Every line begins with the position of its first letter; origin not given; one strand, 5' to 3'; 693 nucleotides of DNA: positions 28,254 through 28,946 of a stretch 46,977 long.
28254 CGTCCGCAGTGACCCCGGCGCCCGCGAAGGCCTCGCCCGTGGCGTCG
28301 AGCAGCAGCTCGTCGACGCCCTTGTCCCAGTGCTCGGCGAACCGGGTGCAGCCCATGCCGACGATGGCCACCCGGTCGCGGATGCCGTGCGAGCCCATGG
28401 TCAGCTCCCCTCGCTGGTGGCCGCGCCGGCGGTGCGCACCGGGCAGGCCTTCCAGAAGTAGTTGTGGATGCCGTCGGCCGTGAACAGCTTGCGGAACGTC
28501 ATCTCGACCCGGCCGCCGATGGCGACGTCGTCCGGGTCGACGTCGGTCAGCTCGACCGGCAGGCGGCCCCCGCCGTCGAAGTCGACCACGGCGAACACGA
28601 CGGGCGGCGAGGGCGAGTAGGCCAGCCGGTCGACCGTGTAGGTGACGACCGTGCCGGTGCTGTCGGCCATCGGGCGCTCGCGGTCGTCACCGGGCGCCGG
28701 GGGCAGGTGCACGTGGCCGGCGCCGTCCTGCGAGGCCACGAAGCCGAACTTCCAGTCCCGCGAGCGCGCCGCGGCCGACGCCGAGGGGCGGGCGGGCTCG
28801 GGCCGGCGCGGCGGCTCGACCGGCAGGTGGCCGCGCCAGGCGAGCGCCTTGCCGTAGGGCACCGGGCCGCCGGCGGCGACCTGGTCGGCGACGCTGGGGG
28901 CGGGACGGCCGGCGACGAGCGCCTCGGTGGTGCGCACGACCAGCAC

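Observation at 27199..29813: HMG-CoA-synthase-like protein with the catalytic Cys replaced, fused to a Cys-less DUF35 domain and paired with an SCP2-type thiolase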

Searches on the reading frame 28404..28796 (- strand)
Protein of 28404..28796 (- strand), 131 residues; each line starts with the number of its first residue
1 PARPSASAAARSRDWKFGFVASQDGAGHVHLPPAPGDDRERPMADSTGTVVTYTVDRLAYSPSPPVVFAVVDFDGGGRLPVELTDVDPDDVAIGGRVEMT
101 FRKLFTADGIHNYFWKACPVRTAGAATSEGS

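Call 56: search_solved_structures(query=window:28404-28796:-, max_evalue=1, show_alignments=4)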
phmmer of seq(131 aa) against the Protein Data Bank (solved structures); distinct sequences matched with E-value up to 1: 2.
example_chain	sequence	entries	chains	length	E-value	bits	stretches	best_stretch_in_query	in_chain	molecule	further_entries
6esq_E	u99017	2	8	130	0.0042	20.6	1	47-120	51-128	Pfam DUF35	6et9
6ok1_B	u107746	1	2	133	0.22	15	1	39-99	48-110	ChsH2(DUF35)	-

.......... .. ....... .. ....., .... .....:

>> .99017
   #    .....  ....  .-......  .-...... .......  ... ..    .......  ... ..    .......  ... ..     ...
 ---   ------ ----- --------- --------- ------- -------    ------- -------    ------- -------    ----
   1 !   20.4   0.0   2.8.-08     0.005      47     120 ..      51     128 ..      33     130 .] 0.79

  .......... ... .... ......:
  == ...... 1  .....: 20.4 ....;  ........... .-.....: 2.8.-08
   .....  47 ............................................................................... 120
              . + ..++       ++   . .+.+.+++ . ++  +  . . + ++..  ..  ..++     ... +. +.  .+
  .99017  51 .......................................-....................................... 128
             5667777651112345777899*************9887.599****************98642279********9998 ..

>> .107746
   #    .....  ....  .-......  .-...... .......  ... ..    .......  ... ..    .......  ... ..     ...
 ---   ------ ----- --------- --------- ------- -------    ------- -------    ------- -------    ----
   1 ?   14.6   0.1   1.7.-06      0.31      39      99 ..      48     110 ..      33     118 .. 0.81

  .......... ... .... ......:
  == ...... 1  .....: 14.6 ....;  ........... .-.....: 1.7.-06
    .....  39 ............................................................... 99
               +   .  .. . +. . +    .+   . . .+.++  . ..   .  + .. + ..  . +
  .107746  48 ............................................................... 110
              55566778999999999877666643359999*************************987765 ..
